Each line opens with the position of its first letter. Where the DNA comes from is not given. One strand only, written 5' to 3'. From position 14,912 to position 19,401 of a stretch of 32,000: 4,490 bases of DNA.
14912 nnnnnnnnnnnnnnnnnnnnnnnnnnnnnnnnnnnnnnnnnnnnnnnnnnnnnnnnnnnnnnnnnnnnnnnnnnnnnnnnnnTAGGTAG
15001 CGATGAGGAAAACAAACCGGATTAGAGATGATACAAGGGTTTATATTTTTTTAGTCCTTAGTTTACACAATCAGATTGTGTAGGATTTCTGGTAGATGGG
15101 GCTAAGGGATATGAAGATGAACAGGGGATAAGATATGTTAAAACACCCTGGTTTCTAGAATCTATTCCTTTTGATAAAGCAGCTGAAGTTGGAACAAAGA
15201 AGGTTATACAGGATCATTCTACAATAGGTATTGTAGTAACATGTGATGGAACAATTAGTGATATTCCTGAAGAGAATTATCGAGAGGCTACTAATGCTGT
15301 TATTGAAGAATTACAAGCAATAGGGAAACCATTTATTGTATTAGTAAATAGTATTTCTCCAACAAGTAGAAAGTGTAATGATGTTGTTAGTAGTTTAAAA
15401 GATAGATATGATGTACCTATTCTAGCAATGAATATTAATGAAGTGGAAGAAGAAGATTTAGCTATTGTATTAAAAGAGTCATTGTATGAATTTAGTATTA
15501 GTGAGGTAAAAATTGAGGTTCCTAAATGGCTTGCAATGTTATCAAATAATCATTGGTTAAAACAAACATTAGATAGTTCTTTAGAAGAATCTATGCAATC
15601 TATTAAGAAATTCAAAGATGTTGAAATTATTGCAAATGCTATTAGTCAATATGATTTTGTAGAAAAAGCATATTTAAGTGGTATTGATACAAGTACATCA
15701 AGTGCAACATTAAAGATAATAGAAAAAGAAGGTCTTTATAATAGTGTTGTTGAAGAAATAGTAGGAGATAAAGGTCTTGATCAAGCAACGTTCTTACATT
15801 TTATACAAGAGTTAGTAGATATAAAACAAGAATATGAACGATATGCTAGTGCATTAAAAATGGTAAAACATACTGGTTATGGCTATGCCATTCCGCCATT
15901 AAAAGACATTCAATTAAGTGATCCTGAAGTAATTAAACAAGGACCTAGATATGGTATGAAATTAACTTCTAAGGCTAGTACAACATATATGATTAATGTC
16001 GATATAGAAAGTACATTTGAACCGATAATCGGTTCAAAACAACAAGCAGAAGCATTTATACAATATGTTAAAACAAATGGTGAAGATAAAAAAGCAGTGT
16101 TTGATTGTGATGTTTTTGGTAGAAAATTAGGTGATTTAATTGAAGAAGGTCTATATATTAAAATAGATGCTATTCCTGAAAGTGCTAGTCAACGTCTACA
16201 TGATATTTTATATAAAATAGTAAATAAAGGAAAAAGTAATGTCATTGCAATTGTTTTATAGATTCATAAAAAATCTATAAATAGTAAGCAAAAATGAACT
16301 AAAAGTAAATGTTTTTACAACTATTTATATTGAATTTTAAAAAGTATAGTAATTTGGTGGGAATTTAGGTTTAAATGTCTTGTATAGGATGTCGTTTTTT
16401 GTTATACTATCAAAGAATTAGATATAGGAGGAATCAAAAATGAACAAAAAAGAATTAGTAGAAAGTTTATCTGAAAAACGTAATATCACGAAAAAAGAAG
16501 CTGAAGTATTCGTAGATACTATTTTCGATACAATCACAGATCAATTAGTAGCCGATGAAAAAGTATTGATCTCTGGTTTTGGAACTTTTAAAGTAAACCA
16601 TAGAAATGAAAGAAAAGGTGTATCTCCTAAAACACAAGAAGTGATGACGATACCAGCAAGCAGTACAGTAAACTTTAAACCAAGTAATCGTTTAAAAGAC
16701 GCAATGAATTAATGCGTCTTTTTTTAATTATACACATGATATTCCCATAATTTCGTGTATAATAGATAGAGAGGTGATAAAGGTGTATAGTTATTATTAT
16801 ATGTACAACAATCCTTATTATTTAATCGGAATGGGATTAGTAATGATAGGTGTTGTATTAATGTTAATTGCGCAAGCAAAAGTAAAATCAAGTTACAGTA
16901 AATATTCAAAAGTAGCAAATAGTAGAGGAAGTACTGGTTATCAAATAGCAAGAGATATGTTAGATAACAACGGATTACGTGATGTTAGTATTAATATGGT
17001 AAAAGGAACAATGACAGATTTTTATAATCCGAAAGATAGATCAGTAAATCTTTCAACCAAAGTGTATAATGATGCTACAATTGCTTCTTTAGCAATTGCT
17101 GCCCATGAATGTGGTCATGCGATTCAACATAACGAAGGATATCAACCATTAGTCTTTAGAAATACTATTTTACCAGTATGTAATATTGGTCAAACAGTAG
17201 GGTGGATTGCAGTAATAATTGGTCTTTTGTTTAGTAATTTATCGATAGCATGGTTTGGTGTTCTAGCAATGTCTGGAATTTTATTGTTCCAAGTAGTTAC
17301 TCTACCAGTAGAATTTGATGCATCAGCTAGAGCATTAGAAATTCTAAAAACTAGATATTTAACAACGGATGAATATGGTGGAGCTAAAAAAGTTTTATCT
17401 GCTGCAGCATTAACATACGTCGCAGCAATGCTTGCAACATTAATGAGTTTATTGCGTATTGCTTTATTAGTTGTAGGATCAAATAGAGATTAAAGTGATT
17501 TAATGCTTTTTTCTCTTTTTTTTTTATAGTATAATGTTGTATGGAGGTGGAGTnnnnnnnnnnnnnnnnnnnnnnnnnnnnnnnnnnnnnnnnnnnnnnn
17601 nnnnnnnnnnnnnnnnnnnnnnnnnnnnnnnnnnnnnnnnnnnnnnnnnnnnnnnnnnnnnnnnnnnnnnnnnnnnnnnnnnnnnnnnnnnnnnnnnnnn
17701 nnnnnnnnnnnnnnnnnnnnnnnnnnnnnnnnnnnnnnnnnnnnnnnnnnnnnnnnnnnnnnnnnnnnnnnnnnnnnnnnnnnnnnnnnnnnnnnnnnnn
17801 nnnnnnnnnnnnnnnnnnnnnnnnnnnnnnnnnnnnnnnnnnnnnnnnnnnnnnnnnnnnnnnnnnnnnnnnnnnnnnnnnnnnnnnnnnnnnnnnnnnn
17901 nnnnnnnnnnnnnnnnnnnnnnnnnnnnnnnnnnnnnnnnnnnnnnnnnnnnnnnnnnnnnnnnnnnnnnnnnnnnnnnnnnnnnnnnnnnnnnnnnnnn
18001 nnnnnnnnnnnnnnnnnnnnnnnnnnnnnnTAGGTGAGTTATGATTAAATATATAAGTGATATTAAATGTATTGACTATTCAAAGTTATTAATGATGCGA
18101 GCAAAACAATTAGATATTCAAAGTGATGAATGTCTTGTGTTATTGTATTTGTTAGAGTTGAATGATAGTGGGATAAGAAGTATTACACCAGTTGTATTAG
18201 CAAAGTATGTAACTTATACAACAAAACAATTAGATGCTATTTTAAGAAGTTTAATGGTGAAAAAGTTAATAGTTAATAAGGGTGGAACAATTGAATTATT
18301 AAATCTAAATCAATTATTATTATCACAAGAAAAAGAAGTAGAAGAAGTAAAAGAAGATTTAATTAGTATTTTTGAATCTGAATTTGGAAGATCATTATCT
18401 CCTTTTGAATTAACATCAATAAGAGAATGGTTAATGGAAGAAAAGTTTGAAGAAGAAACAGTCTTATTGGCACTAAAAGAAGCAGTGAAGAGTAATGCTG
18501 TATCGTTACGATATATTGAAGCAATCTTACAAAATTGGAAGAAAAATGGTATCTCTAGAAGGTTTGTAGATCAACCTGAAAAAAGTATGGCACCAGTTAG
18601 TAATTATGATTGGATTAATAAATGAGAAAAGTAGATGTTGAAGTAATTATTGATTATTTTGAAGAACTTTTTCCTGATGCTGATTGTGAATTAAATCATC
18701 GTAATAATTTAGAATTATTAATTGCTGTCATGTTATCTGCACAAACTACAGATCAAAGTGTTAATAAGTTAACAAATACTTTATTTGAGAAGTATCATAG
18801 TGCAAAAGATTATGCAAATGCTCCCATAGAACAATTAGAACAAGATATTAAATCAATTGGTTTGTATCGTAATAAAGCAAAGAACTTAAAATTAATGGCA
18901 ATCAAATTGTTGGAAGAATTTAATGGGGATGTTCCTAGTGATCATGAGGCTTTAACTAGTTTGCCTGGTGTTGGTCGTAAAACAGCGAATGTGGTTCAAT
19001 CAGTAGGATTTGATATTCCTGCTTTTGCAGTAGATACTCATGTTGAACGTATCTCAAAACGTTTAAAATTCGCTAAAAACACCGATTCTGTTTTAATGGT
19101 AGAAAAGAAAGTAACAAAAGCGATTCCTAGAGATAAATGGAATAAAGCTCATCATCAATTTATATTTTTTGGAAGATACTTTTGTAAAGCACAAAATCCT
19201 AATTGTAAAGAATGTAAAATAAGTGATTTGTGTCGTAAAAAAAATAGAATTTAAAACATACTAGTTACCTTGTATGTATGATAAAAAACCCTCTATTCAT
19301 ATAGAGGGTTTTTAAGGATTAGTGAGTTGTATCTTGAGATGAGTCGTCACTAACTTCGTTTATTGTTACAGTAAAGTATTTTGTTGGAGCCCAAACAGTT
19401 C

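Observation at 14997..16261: spoIVA is split by the mobile element: a possible skin-like, sporulation-linked intervening element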

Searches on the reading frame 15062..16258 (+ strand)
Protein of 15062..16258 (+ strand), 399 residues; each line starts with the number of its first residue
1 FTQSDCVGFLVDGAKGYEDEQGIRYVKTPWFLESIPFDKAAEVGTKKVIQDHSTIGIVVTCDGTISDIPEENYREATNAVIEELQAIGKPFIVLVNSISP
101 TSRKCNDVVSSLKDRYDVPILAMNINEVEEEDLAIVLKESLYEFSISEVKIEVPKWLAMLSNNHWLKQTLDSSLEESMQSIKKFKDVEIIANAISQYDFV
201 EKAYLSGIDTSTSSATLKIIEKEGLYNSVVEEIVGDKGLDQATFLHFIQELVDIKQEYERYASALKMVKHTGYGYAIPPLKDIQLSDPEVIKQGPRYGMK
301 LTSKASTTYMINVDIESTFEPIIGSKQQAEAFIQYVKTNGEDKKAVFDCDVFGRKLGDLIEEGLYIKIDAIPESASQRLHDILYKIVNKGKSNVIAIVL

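Call 5: search_protein_families(library=pfam, proteins=[window:15062-16258:+])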
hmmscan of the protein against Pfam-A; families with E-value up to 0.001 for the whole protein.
window:15062-16258:+ (399 aa): 3 families
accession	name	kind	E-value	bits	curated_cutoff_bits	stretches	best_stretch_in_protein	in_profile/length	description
PF09547.16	SpoIVA_ATPase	-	1.9e-54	185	26.6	1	5-144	97-236/237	Stage IV sporulation protein A, ATPase domain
PF20438.3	SpoIVA_middle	-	4.8e-47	160.8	25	1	146-324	1-179/179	Stage IV sporulation protein A, middle domain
PF20439.3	SpoIVA_C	-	5.5e-18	65.3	25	1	325-399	1-76/76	Sporulation stage IV protein A, C-terminal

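Call 7: find_homologous_proteins(query=window:15074-16258:+, max_evalue=1e-20)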
Query window:15074-16258:+ (395 aa): 5925 proteins with E <= 1e-20 among 8000 candidates; the best 120 are listed.
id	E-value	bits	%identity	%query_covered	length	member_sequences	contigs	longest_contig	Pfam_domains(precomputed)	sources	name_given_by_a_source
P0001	1.0e-227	774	88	100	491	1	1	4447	PF09547.17,PF20438.4,PF20439.4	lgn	-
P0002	4.0e-198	676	75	100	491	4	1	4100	PF09547.17,PF20438.4,PF20439.4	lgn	-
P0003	3.1e-196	670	75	100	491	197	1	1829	PF09547.17,PF20438.4,PF20439.4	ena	-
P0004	1.4e-195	668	74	100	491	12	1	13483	PF09547.17,PF20438.4,PF20439.4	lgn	-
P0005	7.3e-194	662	72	100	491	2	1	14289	PF09547.17,PF20438.4,PF20439.4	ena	-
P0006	7.9e-194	662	74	100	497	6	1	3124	PF09547.17,PF20438.4,PF20439.4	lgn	-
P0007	1.6e-193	661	72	100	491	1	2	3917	PF09547.17,PF20438.4,PF20439.4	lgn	-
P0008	1.7e-189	648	70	100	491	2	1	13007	PF09547.17,PF20438.4,PF20439.4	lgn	-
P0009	6.0e-189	646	72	100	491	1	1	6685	PF09547.17,PF20438.4,PF20439.4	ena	-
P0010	7.1e-189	646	71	100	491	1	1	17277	PF09547.17,PF20438.4,PF20439.4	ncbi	-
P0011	1.5e-188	645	71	100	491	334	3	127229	PF09547.17,PF20438.4,PF20439.4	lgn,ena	-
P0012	2.7e-188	644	72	100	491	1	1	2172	PF09547.17,PF20438.4,PF20439.4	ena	-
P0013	1.9e-187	641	72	100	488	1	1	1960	PF09547.17,PF20438.4,PF20439.4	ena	-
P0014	4.5e-187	640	72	100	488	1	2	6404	PF09547.17,PF20438.4,PF20439.4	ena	-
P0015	4.6e-186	637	71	100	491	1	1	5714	PF09547.17,PF20438.4,PF20439.4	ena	-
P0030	1.9e-172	592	100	70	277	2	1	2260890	PF20438.4,PF20439.4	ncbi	-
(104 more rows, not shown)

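Call 9: find_encoding_contigs(protein=P0030, flank=10000, max_places=4)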
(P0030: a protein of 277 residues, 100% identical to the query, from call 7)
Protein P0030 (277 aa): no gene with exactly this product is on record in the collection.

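Call 10: list_cluster_members(proteins=[P0030, P0001])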
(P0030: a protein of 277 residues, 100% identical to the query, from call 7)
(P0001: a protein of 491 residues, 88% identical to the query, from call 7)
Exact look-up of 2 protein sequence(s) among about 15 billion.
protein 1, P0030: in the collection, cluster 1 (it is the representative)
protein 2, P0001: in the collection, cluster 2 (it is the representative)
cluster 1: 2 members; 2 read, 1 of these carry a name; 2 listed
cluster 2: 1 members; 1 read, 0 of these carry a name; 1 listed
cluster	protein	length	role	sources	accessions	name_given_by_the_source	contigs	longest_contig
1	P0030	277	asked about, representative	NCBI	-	-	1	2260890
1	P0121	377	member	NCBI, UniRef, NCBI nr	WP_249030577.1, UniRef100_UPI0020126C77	stage IV sporulation protein A [Tannockella kyphosi] | stage IV sporulation protein A n=1 Tax=Tannockella kyphosi TaxID=2899121 ...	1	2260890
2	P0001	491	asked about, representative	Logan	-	-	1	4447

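Call 11: find_encoding_contigs(protein=P0121, flank=10000, max_places=4)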
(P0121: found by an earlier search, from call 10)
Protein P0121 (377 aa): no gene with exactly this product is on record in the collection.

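Call 20: find_encoding_contigs(protein=P0001, flank=10000, max_places=4)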
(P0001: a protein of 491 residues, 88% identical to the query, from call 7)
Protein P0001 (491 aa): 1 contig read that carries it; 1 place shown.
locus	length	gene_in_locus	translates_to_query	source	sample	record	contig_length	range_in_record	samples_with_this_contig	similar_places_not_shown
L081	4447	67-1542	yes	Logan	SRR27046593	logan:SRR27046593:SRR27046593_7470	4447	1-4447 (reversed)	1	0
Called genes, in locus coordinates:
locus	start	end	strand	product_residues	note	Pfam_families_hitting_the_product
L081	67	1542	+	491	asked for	PF09547:SpoIVA_ATPase, PF20438:SpoIVA_middle, PF20439:SpoIVA_C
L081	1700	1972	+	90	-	PF00216:Bac_DNA_binding, PF18291:HU-HIG, PF18175:HU-CCDC81_bac_2 (weak)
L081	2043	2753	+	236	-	PF04298:Zn_peptidase_2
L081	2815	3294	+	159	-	-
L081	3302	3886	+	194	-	PF21984:DnaD_N (weak), PF07261:DnaB_2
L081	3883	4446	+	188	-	?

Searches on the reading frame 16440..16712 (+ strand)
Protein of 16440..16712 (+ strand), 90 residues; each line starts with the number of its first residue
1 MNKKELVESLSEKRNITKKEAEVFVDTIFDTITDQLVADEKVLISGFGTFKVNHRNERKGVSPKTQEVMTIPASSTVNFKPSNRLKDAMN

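Call 6: search_protein_families(library=pfam, proteins=[window:16440-16709:+])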
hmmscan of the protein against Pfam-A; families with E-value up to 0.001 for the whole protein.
window:16440-16709:+ (90 aa): 3 families
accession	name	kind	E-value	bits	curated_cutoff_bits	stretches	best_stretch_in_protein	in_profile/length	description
PF00216.26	Bac_DNA_binding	-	1e-32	112.7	22.4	1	1-90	1-90/90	Bacterial DNA-binding protein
PF18291.6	HU-HIG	-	7.3e-06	26.5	26.2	1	2-89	33-118/125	HU domain fused to wHTH, Ig, or Glycine-rich motif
PF18175.6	HU-CCDC81_bac_2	-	2.3e-05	24.6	35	1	6-56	3-53/70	CCDC81-like prokaryotic HU domain 2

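Call 67: find_encoding_contigs(protein=window:16440-16712:+, flank=10000, max_places=10)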
Protein window:16440-16712:+ (90 aa): 3 contigs read that carry it; 3 places shown.
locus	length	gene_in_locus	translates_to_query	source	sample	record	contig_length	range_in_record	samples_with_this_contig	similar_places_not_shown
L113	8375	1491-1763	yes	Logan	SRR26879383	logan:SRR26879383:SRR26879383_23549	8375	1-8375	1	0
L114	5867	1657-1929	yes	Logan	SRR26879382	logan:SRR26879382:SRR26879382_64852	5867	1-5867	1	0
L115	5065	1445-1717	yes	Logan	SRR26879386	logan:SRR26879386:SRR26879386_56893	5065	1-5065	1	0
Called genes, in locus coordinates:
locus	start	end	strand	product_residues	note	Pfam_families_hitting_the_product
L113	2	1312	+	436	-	?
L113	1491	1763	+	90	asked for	PF00216:Bac_DNA_binding, PF18291:HU-HIG (weak)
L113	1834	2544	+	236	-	PF04298:Zn_peptidase_2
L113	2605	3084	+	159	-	-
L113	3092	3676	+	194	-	PF21984:DnaD_N (weak), PF07261:DnaB_2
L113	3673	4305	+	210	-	PF00730:HhH-GPD, PF00633:HHH (weak)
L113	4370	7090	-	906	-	PF00912:Transgly, PF00905:Transpeptidase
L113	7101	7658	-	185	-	PF03838:RecU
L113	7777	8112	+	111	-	PF05103:DivIVA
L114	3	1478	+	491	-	?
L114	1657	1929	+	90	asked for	PF00216:Bac_DNA_binding, PF18291:HU-HIG (weak)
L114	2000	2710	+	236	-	PF04298:Zn_peptidase_2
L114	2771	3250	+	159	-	-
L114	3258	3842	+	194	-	PF21984:DnaD_N (weak), PF07261:DnaB_2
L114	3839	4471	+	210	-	PF00730:HhH-GPD, PF00633:HHH (weak)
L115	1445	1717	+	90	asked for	PF00216:Bac_DNA_binding, PF18291:HU-HIG (weak)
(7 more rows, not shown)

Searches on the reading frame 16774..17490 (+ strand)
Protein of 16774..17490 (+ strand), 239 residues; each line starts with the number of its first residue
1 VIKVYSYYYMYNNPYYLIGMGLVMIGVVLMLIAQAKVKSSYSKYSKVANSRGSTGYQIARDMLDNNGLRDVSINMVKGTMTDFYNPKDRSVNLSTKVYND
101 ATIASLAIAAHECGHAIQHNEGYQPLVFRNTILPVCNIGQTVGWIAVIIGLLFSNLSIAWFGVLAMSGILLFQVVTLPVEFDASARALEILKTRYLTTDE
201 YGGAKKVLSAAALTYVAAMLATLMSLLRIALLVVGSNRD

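Call 6: search_protein_families(library=pfam, proteins=[window:16774-17490:+])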
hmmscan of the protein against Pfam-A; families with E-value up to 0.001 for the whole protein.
window:16774-17490:+ (239 aa): 1 family
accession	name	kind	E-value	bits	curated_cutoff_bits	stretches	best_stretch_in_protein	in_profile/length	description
PF04298.18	Zn_peptidase_2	-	6.4e-84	281.3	27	1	22-232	4-216/218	Putative neutral zinc metallopeptidase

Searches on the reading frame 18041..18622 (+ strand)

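Call 6: search_protein_families(library=pfam, proteins=[window:18041-18622:+])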
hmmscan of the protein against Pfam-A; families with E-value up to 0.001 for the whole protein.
window:18041-18622:+ (194 aa): 2 families
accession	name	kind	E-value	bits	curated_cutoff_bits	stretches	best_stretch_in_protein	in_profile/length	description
PF07261.16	DnaB_2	-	3.9e-20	71.8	22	1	109-172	2-65/74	Replication initiation and membrane attachment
PF21984.2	DnaD_N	-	1.7e-07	31.8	27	1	14-108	2-91/101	DnaD N-terminal domain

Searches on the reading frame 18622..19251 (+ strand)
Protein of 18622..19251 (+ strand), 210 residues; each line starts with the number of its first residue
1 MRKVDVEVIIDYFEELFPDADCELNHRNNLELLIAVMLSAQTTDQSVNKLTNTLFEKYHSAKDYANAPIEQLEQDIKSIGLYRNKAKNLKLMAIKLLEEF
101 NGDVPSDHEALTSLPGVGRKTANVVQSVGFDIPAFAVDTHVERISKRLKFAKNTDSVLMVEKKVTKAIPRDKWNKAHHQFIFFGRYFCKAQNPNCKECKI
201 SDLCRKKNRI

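Call 6: search_protein_families(library=pfam, proteins=[window:18622-19251:+])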
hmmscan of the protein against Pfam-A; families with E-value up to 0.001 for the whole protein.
window:18622-19251:+ (210 aa): 2 families
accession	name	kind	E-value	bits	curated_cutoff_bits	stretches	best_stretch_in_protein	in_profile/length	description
PF00730.31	HhH-GPD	-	1.5e-26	93.3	26.2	1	34-169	1-107/108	HhH-GPD superfamily base excision DNA repair protein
PF00633.29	HHH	-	4.2e-07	29.9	24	1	100-125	2-27/30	Helix-hairpin-helix motif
